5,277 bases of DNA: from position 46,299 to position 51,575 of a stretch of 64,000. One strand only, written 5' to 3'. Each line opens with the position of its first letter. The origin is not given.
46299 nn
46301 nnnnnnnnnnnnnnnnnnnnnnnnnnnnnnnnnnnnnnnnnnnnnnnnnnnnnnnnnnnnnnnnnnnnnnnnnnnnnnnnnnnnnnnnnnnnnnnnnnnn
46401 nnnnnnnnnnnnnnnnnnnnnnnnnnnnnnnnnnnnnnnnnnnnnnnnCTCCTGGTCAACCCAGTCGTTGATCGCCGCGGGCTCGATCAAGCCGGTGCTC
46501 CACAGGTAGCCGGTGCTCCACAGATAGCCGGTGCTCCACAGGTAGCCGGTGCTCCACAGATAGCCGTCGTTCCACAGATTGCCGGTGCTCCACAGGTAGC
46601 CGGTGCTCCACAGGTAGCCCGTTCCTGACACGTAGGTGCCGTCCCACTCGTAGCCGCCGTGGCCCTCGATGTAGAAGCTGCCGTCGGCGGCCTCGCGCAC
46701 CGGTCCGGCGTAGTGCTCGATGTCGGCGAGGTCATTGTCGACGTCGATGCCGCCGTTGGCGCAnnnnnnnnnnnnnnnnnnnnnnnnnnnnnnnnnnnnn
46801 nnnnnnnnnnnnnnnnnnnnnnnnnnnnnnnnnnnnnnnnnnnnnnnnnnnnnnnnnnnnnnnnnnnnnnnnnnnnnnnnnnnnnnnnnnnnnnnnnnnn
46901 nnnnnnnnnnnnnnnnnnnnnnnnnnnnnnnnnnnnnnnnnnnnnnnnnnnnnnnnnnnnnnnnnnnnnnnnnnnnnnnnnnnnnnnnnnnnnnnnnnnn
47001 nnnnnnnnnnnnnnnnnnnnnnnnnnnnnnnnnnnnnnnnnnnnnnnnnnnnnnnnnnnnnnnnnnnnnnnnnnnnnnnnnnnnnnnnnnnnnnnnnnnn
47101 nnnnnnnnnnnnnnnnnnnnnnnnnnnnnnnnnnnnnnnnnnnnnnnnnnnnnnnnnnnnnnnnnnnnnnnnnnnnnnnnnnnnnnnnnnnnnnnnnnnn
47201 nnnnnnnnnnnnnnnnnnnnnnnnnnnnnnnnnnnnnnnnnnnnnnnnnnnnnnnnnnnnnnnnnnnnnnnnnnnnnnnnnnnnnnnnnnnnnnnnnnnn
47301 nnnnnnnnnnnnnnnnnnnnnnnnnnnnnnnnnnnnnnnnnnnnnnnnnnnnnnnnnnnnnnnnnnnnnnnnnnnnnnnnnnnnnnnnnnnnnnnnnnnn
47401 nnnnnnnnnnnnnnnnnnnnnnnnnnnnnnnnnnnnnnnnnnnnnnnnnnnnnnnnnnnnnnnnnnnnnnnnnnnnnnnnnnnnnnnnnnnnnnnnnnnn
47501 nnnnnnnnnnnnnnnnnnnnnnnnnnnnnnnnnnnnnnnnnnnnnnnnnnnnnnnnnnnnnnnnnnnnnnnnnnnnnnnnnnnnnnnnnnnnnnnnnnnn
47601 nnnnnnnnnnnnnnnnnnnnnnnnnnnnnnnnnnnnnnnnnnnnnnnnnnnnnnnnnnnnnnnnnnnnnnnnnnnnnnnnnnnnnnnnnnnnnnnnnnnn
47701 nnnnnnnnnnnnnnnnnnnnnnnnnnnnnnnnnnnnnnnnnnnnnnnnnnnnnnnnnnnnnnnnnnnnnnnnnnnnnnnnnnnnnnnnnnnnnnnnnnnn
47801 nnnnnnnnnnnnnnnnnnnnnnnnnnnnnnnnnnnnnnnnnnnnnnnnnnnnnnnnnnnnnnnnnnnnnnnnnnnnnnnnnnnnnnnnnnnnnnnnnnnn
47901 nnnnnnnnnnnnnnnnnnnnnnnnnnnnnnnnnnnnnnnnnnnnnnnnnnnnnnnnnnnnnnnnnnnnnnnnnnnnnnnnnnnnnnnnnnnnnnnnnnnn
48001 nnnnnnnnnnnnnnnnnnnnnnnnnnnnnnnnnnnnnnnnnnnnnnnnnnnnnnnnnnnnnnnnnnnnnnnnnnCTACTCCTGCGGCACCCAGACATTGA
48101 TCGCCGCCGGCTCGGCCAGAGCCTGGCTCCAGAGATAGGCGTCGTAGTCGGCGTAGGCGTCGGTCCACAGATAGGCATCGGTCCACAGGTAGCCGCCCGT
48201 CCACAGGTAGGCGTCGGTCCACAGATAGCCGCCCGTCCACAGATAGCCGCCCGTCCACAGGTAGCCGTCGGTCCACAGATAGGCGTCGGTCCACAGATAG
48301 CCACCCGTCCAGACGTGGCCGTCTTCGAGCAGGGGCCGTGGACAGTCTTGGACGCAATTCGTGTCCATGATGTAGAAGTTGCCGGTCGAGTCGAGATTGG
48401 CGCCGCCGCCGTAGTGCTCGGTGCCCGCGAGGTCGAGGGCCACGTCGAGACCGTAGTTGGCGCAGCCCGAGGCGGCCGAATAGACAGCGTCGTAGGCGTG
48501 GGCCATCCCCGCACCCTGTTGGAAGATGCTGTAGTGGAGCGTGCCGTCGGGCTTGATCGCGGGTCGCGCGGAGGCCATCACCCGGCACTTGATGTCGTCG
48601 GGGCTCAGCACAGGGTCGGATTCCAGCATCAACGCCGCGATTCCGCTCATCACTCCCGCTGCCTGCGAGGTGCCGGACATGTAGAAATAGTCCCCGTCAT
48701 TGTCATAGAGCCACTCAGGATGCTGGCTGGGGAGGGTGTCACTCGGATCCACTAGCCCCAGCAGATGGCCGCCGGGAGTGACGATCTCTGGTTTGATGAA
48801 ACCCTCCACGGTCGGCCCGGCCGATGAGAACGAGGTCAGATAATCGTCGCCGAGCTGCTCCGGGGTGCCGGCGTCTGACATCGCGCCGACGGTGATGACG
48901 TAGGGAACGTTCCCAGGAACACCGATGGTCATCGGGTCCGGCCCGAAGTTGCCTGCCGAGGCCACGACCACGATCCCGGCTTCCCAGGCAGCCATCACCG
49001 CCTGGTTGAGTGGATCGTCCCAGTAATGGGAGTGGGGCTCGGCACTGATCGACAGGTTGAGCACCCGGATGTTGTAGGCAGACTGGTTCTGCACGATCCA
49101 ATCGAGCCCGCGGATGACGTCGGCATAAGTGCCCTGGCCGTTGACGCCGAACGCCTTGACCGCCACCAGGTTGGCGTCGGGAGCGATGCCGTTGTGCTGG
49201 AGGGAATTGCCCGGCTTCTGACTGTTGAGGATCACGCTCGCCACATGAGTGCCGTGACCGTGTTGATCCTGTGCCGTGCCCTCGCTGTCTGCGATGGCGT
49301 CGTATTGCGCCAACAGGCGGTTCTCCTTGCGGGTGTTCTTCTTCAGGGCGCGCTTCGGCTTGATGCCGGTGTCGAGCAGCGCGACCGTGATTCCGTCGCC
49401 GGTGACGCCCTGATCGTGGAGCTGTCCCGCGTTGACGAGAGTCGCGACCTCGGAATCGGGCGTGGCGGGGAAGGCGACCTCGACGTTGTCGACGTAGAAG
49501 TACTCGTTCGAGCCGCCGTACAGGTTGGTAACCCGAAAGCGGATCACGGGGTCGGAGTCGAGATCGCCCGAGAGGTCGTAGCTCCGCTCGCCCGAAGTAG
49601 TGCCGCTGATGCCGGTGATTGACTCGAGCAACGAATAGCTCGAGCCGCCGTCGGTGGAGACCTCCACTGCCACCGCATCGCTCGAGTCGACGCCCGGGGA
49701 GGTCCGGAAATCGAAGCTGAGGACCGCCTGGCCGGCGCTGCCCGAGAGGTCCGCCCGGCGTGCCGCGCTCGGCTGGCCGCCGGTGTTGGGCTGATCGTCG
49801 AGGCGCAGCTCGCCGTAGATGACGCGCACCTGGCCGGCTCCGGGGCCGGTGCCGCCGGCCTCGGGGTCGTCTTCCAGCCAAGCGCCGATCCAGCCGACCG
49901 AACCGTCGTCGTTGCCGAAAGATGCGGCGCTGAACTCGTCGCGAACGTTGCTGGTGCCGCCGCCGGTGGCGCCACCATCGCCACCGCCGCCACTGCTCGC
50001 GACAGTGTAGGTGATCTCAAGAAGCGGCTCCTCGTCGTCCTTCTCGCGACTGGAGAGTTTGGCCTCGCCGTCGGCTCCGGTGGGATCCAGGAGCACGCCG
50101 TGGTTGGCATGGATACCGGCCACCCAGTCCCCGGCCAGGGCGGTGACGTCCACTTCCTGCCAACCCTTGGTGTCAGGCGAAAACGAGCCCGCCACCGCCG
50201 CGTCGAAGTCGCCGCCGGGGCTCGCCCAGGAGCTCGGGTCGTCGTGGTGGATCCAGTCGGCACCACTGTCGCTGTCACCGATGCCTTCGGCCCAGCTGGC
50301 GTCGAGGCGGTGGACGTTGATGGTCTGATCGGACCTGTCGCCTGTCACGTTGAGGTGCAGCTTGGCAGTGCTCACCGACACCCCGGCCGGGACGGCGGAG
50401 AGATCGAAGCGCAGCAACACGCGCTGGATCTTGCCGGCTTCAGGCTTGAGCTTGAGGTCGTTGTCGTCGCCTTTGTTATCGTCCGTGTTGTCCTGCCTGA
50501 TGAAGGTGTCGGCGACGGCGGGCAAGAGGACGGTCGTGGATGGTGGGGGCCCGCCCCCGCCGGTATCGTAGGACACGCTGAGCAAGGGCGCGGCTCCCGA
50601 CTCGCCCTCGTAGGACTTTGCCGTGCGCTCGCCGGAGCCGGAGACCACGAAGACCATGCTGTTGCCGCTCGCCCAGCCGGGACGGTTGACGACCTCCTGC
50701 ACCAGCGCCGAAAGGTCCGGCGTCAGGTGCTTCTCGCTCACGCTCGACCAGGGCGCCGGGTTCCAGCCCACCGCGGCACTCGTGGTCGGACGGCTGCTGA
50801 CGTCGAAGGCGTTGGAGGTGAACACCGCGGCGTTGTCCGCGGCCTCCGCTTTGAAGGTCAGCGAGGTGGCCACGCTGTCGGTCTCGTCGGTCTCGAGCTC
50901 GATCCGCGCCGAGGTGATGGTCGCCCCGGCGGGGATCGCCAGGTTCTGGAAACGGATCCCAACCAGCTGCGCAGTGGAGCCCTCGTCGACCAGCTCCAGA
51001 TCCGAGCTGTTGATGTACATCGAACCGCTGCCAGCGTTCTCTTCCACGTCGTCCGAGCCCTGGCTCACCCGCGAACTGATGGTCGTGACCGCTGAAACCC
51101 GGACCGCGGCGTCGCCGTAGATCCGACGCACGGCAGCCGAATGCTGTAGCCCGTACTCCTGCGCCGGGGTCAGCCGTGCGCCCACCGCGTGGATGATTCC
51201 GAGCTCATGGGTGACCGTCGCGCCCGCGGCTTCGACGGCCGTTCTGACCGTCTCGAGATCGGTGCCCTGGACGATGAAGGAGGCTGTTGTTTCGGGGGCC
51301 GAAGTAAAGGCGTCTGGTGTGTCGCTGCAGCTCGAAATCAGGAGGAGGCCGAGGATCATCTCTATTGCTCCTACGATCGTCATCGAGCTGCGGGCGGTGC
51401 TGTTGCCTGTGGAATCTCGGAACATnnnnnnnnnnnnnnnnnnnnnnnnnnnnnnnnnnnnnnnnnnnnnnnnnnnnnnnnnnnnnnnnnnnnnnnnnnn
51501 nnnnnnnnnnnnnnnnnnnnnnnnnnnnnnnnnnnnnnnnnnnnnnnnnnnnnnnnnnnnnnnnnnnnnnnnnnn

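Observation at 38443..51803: Unassigned C-terminal module on all seven subtilases: 4-9 tandem hexapeptides G-Y-L-W-[ST]-[TDG] plus an invariant acidic tail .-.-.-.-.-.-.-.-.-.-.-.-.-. at the C-terminus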

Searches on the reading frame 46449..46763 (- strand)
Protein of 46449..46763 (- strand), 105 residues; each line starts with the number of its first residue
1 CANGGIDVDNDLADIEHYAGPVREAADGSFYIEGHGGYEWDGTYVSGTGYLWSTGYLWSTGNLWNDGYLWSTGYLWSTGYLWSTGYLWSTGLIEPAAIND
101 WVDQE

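Call 7: find_homologous_proteins(query=window:46449-46763:-, max_evalue=0.01)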
Query seq(105 aa) (105 aa): 1 proteins with E <= 0.01 among 272 candidates.
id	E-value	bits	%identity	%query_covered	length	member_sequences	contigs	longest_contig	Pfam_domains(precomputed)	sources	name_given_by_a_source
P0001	5.5e-24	103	51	100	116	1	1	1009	-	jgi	-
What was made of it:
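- Tried and rejected: This returned a single hit, so low complexity defeats that index (call 7).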

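Call 47: search_protein_representatives(alignment_id=A2)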
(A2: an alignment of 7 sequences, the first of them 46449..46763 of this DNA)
Query: 7 sequences, 111 profile positions. Proteins with E-value up to 0.001 (for the whole library): 314; up to 1e-10: 123; up to 1e-30: 8. The best 150 are listed.
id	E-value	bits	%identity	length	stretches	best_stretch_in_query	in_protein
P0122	2.1e-40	153.5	-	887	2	1-95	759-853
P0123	8.4e-38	145.2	-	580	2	1-91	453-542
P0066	4.4e-34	133.2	-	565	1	1-111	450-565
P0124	1.3e-33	131.7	-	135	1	1-111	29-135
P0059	1.0e-32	128.8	-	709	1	1-111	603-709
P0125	2.4e-32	127.7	-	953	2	3-101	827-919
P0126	3.4e-32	127.1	-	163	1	1-111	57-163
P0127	2.6e-31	124.3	-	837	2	1-80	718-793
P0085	1.7e-29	118.4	-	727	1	1-110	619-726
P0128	4.9e-29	117.0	-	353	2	6-96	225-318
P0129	5.6e-29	116.8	-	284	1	1-110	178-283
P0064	1.1e-28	115.9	-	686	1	1-111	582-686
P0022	8.8e-28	112.9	-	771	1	1-111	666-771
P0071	9.5e-28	112.8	-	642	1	1-111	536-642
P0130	8.6e-27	109.8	-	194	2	24-96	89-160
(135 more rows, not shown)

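Call 64: predict_structure(alignment_id=A4)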
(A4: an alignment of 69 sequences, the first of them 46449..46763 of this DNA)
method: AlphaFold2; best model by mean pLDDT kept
length: 105 residues; sequences in the alignment: 69
mean_pLDDT: 68.1   pTM: 0.28
mean pLDDT of the five models: 68.1, 61.7, 61.6, 57.9, 47.8
residues with pLDDT >= 90: 1; 70-90: 46; 50-70: 53; < 50: 5
segments of 3 or more residues with pLDDT < 50: none
pLDDT, mean of each block of 10 residues (from residue 1): 70 81 81 66 67 71 71 69 62 52 51
secondary structure, 60 per line:
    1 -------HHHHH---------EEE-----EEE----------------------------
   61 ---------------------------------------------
elements in order: H8-12 E22-24 E30-32
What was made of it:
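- When the C-terminal fragment is modelled without the catalytic domain, the tail drops to pLDDT about 51 and loses the strand (call 64).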

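Call 68: search_protein_families(library=pfam, alignment_id=A2, max_evalue=10)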
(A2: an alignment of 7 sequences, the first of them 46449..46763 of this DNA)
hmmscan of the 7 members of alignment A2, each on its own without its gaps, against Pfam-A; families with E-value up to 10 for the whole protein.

A. member 1, window:46449-46763:- (105 aa): 2 families
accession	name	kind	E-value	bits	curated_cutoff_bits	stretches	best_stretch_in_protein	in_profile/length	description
PF06526.17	DUF1107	-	0.17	12.3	25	1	22-42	16-36/63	Protein of unknown function (DUF1107)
PF02044.22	Bombesin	-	1.4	9.6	18.1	0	51-57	3-9/14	Bombesin-like peptide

B. families by the number of members that match (of 7 scanned): 4 families
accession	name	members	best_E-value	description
PF02044.22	Bombesin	3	0.41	Bombesin-like peptide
PF05383.23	La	1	0.0036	La domain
PF12779.12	WXXGXW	1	0.031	WXXGXW repeat (2 copies)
PF06526.17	DUF1107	1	0.17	Protein of unknown function (DUF1107)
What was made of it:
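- On Choline-binding / cell-wall-binding repeats and WXXGXW repeat (PF12779): WXXGXW scores E=0.031 in 1 of 7 members, below threshold (call 68).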

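Call 69: search_protein_families(library=ncbifam, alignment_id=A2, max_evalue=10)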
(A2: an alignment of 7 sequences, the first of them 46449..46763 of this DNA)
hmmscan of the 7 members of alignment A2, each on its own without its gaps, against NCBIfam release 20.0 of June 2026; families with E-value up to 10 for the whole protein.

A. member 1, window:46449-46763:- (105 aa): 0 families

B. families by the number of members that match (of 7 scanned): 2 families
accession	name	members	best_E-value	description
TIGR04202.1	capSnatchArena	1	0.32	RNA endonuclease, cap-snatching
NF052557.1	ManCatBAC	1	1.3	manganese catalase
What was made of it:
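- On PEP-CTERM / GlyGly-CTERM / LPXTG type sorting signals: NCBIfam finds no match at E<=10 (call 69).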

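Call 70: search_solved_structures(query=A2, max_evalue=10)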
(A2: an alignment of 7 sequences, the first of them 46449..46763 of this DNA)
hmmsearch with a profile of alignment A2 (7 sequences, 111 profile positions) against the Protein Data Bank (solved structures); distinct sequences matched with E-value up to 10: 2.
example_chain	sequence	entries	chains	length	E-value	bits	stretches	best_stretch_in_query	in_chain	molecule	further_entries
8g1m_A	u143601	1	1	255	3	11.4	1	22-91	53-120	E domain-containing protein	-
7smh_A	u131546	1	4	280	3.6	11.1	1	23-91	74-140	Surface protein G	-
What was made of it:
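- There is no match to any binding-repeat family (calls 68-70).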

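Call 73: fold_search(model_id=the predicted structure, library=pdb)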
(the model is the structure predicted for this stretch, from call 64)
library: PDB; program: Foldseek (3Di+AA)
matches with E <= 10: 16; with E <= 0.001: 0
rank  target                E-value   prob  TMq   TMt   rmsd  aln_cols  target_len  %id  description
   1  7cyz_B                5.8e+00  0.10  0.19  0.06   3.0        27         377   22  The structure of human ORP3 OSBP-related domain (released 2020-10-28)
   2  9qdq_C                6.2e+00  0.05  0.14  0.28   7.3        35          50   34  Cryo-EM structure of Upf1-Nmd4-Ebs1 in complex with RNA (released 2025-10-22)
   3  6qkj_B                6.6e+00  0.06  0.16  0.05   3.5        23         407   26  EgtB from Chloracidobacterium thermophilum, a type II sulfoxide synthase in complex with N,N,N-trimethyl-histidine (released 2019-03-27)
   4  6qki_D                8.1e+00  0.06  0.16  0.05   3.5        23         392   26  Native structure of EgtB from Chloracidobacterium thermophilum, a type II sulfoxide synthase (released 2019-03-27)
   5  2ggv_A                8.1e+00  0.05  0.13  0.26   6.3        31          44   22  Crystal structure of the West Nile virus NS2B-NS3 protease, His51Ala mutant (released 2007-03-27)
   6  6qki_C                8.1e+00  0.05  0.16  0.05   3.5        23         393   26  Native structure of EgtB from Chloracidobacterium thermophilum, a type II sulfoxide synthase (released 2019-03-27)
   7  6o6l_A                8.1e+00  0.05  0.16  0.05   3.4        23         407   26  The Structure of EgtB(Cabther) in complex with Hercynine (released 2019-07-31)
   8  7x0d_A                8.7e+00  0.08  0.13  0.04   5.2        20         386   25  Crystal structure of phospholipase A1, CaPLA1 (released 2022-04-13)
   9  6qki_B                8.7e+00  0.05  0.16  0.05   3.5        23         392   26  Native structure of EgtB from Chloracidobacterium thermophilum, a type II sulfoxide synthase (released 2019-03-27)
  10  6o6l_D                8.7e+00  0.05  0.16  0.05   3.4        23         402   26  The Structure of EgtB(Cabther) in complex with Hercynine (released 2019-07-31)
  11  6qkj_A                8.7e+00  0.05  0.16  0.05   3.4        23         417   26  EgtB from Chloracidobacterium thermophilum, a type II sulfoxide synthase in complex with N,N,N-trimethyl-histidine (released 2019-03-27)
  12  8qf6_C                8.7e+00  0.04  0.16  0.05   3.4        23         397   26  Sulfoxide synthase from Chloracidobacterium thermophilum, EgtB type II, in complex with iron and trimethylhistidine (released 2024-09-11)
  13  6o6l_C                9.3e+00  0.05  0.16  0.05   3.4        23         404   26  The Structure of EgtB(Cabther) in complex with Hercynine (released 2019-07-31)
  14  2v0r_A                9.3e+00  0.04  0.13  0.07   5.6        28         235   25  crystal structure of a hairpin exchange variant (LTx) of the targeting LINE-1 retrotransposon endonuclease (released 2007-07-17)
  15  7nhn_5                9.3e+00  0.03  0.14  0.23  11.5        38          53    8  VgaL, an antibiotic resistance ABCF, in complex with 70S ribosome from Listeria monocytogenes (released 2021-05-05)
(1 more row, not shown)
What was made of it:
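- Tried and rejected: PDB searches by sequence profile and by fold found nothing for the module (calls 70, 73).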

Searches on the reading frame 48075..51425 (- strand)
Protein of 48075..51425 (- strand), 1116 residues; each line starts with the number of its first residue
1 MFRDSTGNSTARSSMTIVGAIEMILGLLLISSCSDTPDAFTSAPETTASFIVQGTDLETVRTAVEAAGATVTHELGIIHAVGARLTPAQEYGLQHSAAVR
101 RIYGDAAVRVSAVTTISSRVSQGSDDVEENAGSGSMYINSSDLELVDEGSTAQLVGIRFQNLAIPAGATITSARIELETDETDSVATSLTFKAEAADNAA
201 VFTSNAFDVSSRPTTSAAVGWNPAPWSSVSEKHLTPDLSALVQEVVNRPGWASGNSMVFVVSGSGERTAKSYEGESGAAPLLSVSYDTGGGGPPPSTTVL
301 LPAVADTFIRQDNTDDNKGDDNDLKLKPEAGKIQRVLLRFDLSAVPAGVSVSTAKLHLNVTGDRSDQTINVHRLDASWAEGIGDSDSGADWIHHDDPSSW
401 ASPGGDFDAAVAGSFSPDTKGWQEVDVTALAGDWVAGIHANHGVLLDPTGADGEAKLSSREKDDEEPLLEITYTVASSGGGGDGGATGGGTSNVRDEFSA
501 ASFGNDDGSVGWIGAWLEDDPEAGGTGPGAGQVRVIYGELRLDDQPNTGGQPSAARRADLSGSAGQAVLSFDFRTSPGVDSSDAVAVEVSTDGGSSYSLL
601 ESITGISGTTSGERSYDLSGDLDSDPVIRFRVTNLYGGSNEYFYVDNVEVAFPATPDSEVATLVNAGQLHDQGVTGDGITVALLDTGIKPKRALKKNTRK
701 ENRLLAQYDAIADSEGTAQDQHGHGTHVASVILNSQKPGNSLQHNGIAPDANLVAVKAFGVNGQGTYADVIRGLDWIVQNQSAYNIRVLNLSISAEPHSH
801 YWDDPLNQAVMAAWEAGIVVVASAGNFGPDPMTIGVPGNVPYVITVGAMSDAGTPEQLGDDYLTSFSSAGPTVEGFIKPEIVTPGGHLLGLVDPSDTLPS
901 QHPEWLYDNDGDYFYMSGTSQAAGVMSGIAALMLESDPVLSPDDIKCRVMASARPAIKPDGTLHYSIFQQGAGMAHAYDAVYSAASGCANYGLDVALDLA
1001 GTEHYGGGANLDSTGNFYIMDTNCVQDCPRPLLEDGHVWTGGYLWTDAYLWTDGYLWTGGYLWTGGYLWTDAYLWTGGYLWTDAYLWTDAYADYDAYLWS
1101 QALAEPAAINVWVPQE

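Call 3: search_protein_families(library=pfam, proteins=[window:48075-51425:-], max_evalue=0.1)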
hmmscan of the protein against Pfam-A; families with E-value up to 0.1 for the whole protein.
window:48075-51425:- (1116 aa): 3 families
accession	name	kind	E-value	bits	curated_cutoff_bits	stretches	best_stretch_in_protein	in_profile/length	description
PF00082.27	Peptidase_S8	-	3.3e-49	168.2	21.8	1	676-971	1-286/288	Subtilase family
PF24517.2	CBM96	-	8.1e-18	65.2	26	2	299-380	3-87/164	Carbohydrate-binding module family 96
PF00688.24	TGFb_propeptide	-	0.0003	21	25.8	0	418-451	179-212/242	TGF-beta propeptide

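Call 4: search_protein_families(library=ncbifam, proteins=[window:48075-51425:-], max_evalue=0.1)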
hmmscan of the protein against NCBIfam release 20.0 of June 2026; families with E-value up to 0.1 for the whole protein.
window:48075-51425:- (1116 aa): 10 families
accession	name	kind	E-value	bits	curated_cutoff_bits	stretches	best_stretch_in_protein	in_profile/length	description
TIGR03921.1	T7SS_mycosin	equivalog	2e-36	125.9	278.75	1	668-960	5-271/353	type VII secretion-associated serine protease mycosin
NF033679.1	DNRLRE_dom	domain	2.8e-27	95.8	34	2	305-472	1-164/164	DNRLRE domain-containing protein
NF049966.1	QH_SP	equivalog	5.9e-14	51.9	165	1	681-829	2-127/219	subtilisin-like serine protease QhpE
TIGR03895.1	protease_PatA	subfamily_domain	1.3e-13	50.6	421.05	1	724-857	1-127/606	PatA/PatG family cyanobactin maturation protease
NF040553.1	SGO_0316_fam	subfamily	4e-12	44.7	1400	2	863-982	653-764/1486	SGO_0316/SGO_0317 family LPXTG-anchored serine peptidase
NF042956.1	IteS_antiphage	equivalog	5.6e-10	38.1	900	1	677-934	255-512/747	S8 family anti-phage peptidase IteS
NF040809.1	germ_prot_CspBA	exception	1.4e-07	29.5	1250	2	710-828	709-825/1099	bifunctional germination protease/germinant receptor pseudoprotease CspBA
NF040808.2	CspC_non_triad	exception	6.6e-05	21.5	675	1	709-828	153-278/556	bile acid germinant receptor pseudoprotease CspC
NF038128.1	choice_anch_J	domain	0.00068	19.9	30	1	564-650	73-162/162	choice-of-anchor J domain-containing protein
NF033595.1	denti_PrtP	equivalog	0.04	12.5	300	1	790-950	343-475/606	dentilisin complex serine proteinase subunit PrtP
